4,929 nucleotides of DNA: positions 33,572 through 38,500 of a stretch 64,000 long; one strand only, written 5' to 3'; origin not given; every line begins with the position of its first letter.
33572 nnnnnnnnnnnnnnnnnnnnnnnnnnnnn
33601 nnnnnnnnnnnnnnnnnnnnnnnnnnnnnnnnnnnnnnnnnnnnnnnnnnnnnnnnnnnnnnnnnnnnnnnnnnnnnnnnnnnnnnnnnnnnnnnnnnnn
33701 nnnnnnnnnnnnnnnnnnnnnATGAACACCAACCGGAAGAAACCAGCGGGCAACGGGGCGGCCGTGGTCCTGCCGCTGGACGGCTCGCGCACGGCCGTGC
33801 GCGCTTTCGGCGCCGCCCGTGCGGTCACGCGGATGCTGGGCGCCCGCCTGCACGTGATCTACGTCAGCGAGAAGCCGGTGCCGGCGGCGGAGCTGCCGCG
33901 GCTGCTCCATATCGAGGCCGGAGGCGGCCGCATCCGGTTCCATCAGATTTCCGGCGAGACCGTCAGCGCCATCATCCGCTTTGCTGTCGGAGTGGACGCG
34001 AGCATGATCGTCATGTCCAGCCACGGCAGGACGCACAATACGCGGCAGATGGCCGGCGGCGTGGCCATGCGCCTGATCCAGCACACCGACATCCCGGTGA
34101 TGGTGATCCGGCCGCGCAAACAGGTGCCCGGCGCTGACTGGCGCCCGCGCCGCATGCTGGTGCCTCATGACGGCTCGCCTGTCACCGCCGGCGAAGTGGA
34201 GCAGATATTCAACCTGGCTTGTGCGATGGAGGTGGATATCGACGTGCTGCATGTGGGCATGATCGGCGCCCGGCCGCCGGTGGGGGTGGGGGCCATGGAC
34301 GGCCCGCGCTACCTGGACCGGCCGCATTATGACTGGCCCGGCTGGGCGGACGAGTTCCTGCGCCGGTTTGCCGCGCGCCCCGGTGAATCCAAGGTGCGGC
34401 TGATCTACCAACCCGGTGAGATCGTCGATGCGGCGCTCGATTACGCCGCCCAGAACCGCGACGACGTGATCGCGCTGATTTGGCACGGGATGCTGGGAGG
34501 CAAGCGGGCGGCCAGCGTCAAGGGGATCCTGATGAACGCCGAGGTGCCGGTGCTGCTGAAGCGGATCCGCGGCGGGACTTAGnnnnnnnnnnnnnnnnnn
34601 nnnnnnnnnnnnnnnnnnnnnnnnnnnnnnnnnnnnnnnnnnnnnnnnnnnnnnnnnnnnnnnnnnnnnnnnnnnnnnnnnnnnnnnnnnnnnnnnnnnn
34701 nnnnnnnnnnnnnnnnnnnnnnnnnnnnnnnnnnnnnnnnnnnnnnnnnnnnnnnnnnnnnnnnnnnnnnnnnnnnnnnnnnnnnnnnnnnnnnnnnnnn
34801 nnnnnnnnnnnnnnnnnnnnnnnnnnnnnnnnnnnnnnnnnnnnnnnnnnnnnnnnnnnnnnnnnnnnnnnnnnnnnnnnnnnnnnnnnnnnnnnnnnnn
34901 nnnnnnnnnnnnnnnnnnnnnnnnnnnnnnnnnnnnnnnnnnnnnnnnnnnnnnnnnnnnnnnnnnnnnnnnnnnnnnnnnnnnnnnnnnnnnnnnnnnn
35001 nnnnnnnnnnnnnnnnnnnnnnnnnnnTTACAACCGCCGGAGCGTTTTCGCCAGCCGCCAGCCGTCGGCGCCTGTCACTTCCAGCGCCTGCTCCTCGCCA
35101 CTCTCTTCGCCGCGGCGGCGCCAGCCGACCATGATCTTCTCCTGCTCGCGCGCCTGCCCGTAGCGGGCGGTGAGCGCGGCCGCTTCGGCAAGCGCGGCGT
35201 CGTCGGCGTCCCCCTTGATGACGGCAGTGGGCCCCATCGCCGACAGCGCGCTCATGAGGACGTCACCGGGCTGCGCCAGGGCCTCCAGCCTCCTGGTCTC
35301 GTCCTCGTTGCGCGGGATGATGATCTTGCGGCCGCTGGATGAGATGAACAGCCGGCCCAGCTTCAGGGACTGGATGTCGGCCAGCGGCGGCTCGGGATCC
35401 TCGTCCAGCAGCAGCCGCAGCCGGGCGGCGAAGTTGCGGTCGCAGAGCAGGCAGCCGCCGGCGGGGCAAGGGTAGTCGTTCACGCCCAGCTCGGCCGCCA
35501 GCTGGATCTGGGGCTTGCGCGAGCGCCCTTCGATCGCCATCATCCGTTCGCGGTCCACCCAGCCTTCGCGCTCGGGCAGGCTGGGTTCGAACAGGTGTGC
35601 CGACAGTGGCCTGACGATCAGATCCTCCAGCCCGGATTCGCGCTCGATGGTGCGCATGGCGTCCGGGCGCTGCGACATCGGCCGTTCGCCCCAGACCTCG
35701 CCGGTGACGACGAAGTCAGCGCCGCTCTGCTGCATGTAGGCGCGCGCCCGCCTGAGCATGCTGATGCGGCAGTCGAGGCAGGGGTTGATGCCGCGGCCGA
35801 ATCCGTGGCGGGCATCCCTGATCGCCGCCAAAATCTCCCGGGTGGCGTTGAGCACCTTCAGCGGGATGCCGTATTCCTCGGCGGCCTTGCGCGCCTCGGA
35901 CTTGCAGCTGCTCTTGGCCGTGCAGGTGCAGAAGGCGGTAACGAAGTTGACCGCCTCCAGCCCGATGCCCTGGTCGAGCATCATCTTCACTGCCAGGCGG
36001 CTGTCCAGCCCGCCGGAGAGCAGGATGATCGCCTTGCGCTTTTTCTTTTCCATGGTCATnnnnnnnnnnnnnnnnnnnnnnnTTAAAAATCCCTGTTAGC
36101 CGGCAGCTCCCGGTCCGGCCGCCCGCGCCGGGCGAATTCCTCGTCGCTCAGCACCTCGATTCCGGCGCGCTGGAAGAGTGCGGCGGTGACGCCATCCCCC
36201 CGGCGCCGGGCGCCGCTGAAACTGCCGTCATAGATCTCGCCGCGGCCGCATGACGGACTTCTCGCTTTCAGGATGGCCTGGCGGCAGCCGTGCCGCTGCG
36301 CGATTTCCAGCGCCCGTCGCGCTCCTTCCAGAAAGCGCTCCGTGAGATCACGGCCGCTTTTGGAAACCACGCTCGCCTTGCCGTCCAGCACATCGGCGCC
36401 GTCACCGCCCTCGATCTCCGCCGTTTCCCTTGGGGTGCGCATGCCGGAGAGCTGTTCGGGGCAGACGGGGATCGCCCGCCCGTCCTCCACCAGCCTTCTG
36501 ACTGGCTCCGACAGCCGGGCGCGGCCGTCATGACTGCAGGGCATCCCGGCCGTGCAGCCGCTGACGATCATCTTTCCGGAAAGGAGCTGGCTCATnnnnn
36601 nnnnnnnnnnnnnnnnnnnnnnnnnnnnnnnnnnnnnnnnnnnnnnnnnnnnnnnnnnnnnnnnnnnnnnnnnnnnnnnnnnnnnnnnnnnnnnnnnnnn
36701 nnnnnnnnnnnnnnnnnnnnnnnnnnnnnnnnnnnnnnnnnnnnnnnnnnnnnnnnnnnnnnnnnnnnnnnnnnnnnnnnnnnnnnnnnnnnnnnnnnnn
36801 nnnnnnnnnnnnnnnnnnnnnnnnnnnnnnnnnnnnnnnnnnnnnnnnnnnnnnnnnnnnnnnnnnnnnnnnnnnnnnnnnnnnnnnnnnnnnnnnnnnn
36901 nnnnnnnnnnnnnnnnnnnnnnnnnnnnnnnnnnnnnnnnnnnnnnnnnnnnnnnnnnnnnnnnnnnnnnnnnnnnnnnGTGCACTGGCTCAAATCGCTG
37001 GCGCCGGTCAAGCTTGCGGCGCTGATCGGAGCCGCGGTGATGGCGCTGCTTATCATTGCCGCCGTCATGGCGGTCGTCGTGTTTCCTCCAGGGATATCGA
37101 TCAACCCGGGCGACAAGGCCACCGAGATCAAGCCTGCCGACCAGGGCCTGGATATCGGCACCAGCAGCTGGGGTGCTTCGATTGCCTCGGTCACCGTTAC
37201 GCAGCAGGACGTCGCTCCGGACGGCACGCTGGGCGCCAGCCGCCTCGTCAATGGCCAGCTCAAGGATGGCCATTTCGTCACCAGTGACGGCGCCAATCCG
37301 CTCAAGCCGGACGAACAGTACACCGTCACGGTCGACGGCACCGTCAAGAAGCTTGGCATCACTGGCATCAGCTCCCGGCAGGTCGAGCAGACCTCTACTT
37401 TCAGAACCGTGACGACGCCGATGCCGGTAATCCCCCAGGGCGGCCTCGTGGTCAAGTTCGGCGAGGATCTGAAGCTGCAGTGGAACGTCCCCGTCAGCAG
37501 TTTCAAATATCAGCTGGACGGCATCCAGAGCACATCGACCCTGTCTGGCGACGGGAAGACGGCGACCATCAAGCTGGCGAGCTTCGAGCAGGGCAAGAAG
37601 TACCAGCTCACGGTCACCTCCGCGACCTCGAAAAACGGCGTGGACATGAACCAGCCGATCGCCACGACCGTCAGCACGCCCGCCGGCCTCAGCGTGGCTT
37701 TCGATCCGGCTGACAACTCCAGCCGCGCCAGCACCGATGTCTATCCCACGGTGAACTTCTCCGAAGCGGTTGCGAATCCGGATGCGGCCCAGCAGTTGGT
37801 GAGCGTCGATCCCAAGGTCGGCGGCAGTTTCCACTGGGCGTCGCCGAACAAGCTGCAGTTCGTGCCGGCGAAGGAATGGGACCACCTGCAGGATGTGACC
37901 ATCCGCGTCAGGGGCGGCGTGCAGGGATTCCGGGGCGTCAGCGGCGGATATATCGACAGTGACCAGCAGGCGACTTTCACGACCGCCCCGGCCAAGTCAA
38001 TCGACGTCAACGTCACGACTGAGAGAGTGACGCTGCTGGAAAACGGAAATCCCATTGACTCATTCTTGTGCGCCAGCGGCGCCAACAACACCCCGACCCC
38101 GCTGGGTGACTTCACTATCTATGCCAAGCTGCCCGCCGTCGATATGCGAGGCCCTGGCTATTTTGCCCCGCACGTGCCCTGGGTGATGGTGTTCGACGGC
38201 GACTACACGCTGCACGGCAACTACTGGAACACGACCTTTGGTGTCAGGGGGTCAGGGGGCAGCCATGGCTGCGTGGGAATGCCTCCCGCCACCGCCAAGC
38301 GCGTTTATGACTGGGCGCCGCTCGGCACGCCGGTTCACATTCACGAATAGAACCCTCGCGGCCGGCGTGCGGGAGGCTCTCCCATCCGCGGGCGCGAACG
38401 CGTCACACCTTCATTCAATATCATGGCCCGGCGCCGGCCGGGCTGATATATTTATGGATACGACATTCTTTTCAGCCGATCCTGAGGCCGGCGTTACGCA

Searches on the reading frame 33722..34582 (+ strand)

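Call 43: search_protein_families(library=pfam, proteins=[window:33722-34582:+], max_evalue=0.00001)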
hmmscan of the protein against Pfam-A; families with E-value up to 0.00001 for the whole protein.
window:33722-34582:+ (286 aa): 1 family
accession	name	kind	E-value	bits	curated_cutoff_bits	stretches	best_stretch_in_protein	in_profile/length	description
PF00582.32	Usp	-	5.6e-27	95.5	24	2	64-130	75-141/141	Universal stress protein family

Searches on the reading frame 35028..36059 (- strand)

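Call 43: search_protein_families(library=pfam, proteins=[window:35028-36059:-], max_evalue=0.00001)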
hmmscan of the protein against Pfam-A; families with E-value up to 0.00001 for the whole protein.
window:35028-36059:- (343 aa): 3 families
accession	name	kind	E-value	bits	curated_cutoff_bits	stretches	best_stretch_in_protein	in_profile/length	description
PF18297.6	NFACT-R_2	-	1.7e-17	63.9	26.9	1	235-321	1-87/104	NFACT protein RNA binding domain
PF02568.20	ThiI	-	3.4e-10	40.3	20.5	1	8-152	4-144/197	Thiamine biosynthesis protein (ThiI)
PF03054.22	tRNA_Me_trans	-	2.2e-06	27.9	20.6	1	9-120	2-125/202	tRNA methyl transferase HUP domain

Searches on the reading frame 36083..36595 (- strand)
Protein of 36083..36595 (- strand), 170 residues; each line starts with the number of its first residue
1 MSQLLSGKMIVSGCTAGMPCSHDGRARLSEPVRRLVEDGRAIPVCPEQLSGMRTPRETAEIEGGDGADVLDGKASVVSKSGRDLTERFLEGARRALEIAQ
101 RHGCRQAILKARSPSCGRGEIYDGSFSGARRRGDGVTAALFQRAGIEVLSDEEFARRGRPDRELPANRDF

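Call 43: search_protein_families(library=pfam, proteins=[window:36083-36595:-], max_evalue=0.00001)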
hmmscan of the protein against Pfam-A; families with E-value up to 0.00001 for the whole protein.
window:36083-36595:- (170 aa): 1 family
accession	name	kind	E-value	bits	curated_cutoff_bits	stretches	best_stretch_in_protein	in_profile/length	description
PF04463.17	2-thiour_desulf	-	3.4e-40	137.7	34.7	1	10-153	2-141/141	2-thiouracil desulfurase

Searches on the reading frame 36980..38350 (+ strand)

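Call 43: search_protein_families(library=pfam, proteins=[window:36980-38350:+], max_evalue=0.00001)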
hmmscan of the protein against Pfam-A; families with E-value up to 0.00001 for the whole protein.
window:36980-38350:+ (456 aa): 3 families
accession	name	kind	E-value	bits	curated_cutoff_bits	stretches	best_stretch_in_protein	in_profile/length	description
PF03734.19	YkuD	-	1.2e-23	84.7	23.4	1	339-454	2-146/146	L,D-transpeptidase catalytic domain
PF13205.12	Big_5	-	1.7e-11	45.2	23.6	0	240-335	9-105/105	Bacterial Ig-like domain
PF17964.7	Big_10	-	5.2e-09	37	22.9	1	185-311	33-159/164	Bacterial Ig domain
